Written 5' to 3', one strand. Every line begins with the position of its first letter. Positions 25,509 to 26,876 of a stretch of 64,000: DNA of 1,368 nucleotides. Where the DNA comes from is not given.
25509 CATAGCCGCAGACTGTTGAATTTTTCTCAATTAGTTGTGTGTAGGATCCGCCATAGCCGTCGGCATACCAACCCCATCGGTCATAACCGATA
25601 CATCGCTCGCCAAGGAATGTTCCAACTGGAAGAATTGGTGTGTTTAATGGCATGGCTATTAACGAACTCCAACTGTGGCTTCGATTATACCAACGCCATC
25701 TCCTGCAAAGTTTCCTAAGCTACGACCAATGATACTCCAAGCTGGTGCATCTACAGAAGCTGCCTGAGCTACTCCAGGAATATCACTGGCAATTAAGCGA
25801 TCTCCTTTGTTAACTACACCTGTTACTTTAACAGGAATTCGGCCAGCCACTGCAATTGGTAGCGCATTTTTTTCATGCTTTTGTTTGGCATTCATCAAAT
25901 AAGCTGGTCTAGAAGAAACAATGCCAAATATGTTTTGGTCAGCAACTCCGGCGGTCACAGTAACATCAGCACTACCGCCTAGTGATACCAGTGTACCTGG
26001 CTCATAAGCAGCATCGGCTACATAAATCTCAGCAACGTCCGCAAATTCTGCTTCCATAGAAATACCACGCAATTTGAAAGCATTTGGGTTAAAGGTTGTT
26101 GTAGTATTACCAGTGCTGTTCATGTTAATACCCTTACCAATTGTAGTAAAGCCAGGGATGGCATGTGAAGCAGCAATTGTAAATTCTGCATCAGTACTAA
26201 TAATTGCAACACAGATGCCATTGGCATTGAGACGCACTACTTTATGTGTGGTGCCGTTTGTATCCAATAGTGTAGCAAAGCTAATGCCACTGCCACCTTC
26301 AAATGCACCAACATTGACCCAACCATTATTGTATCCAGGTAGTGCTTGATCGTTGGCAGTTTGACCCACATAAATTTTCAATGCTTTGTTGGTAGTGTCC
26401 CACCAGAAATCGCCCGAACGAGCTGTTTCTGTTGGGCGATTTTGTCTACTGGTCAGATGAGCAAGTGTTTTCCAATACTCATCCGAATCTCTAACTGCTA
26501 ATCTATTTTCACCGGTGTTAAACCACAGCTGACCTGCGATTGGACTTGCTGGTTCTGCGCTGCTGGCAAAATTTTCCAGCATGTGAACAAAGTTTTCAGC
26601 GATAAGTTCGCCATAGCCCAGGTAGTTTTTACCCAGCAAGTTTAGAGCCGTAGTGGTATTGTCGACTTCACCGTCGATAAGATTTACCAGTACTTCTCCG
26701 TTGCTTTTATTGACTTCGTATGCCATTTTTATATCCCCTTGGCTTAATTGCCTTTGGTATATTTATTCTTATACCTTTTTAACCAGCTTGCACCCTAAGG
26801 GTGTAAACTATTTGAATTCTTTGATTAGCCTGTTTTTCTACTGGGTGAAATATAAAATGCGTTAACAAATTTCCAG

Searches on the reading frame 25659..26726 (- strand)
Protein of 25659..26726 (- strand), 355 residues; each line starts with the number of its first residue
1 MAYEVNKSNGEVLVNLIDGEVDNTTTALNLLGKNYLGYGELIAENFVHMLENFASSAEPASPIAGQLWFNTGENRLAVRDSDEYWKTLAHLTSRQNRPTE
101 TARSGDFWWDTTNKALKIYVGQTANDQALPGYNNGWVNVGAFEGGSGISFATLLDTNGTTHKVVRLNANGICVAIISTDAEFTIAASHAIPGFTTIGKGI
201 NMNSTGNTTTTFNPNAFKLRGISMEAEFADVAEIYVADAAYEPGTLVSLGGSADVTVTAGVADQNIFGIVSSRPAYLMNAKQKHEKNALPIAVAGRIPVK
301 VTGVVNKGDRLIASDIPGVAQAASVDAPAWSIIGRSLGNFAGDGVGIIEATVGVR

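Call 19: search_protein_families(library=pfam, proteins=[window:25659-26726:-], max_evalue=0.01)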
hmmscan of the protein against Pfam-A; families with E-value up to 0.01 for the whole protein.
window:25659-26726:- (355 aa): 1 family
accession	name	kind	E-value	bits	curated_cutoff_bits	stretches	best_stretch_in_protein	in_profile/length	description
PF22758.2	Phage_cement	-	0.00011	22.7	27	1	232-342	26-135/146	Structural cement protein (E217 gp24/Pam3 gp6)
